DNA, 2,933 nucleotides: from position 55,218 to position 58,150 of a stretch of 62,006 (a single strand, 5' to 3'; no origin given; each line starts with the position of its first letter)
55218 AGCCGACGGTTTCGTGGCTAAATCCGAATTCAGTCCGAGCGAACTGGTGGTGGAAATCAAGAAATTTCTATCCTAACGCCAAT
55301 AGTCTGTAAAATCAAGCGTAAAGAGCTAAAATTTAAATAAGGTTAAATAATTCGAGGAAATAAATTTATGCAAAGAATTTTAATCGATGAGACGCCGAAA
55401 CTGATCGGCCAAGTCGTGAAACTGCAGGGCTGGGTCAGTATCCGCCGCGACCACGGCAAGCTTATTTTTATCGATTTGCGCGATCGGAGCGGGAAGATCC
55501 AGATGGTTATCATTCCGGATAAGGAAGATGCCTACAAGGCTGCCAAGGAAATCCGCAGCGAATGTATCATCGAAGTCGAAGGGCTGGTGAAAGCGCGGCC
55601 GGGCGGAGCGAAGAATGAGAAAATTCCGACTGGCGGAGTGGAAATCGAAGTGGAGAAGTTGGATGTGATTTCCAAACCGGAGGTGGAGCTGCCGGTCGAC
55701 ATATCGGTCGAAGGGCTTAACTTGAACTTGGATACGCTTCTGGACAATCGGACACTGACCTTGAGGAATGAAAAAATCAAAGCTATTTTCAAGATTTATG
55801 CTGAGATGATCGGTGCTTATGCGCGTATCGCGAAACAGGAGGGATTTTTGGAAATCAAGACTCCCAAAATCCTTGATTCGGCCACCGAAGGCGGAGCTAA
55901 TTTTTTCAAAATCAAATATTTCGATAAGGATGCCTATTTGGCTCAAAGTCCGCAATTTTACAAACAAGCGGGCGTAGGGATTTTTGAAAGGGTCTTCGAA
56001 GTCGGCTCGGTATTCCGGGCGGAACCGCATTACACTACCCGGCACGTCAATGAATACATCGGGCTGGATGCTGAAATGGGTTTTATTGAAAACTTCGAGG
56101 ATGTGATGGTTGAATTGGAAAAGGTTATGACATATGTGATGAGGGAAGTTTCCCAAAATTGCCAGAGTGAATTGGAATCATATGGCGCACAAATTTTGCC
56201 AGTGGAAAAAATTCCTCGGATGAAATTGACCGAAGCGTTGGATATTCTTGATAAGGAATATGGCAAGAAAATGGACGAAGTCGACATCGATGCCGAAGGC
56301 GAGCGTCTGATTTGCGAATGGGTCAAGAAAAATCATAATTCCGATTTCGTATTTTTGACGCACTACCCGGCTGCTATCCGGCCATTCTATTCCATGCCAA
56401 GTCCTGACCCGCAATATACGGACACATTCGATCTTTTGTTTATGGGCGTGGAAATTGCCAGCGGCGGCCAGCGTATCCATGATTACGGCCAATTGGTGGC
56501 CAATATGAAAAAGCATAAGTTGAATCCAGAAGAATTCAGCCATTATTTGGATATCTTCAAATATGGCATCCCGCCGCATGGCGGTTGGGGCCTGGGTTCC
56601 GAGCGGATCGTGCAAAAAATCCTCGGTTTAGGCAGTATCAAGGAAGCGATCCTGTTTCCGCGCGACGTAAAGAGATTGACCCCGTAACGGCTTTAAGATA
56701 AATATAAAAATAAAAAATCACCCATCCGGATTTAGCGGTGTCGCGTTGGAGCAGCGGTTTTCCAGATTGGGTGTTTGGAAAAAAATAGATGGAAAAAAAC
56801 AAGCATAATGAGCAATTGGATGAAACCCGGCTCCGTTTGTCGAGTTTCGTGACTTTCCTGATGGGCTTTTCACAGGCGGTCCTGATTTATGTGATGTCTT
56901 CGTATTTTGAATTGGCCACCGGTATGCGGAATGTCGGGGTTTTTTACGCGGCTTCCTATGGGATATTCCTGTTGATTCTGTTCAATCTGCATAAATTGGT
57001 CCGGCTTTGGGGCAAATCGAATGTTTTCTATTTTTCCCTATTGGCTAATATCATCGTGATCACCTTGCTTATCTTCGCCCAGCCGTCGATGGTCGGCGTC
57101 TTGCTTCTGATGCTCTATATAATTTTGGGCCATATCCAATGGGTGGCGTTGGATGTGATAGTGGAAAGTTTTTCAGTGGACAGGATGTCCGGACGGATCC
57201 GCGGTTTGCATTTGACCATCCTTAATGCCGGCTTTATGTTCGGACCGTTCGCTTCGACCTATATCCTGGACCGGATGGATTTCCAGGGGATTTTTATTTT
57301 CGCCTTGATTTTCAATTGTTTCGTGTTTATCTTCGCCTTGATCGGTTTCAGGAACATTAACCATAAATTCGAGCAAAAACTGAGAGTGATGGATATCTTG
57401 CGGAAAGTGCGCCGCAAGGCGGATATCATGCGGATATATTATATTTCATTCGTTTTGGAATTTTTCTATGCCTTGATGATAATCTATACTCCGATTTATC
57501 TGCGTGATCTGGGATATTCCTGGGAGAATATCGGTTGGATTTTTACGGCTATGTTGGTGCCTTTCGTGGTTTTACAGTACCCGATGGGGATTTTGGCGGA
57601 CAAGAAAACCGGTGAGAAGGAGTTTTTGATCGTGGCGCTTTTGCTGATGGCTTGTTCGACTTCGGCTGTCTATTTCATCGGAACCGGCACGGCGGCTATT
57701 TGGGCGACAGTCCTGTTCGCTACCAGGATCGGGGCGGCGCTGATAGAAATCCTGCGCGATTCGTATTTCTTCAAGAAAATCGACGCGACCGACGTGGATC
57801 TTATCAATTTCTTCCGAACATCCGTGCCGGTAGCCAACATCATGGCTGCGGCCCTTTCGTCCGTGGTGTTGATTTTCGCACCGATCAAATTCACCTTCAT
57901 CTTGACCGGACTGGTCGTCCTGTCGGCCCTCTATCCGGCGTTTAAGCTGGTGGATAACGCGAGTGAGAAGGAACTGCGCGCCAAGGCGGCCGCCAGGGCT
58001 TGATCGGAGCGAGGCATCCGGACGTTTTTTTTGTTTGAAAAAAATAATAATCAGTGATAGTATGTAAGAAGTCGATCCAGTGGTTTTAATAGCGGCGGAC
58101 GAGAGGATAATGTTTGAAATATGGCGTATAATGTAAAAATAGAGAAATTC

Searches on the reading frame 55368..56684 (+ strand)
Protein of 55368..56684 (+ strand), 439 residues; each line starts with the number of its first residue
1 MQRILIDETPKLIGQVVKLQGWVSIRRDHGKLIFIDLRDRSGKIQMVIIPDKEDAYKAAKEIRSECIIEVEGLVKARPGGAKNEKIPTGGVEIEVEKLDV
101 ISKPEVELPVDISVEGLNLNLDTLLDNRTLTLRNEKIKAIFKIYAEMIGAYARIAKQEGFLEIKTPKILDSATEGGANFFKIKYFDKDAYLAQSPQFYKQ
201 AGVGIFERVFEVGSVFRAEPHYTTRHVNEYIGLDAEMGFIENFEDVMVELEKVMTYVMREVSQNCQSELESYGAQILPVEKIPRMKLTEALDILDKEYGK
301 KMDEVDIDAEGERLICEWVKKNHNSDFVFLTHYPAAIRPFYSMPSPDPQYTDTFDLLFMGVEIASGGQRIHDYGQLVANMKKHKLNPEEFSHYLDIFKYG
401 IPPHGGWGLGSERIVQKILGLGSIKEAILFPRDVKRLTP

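Call 21: search_protein_families(library=pfam, proteins=[window:55368-56684:+], max_evalue=0.00001)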
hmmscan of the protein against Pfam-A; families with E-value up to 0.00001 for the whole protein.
window:55368-56684:+ (439 aa): 2 families
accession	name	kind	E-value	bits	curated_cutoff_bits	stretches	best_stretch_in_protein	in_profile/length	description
PF00152.25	tRNA-synt_2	-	1.8e-81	274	25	1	122-433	3-307/308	tRNA synthetases class II (D, K and N)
PF01336.31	tRNA_anti-codon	-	7.7e-18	64.6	27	1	17-100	1-74/75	OB-fold nucleic acid binding domain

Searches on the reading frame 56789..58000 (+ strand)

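Call 21: search_protein_families(library=pfam, proteins=[window:56789-58000:+], max_evalue=0.00001)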
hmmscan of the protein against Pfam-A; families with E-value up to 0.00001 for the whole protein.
window:56789-58000:+ (404 aa): 1 family
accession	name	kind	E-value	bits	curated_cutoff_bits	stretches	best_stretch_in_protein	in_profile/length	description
PF07690.21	MFS_1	-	1.6e-25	90.3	33.4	2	19-317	2-309/347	Major Facilitator Superfamily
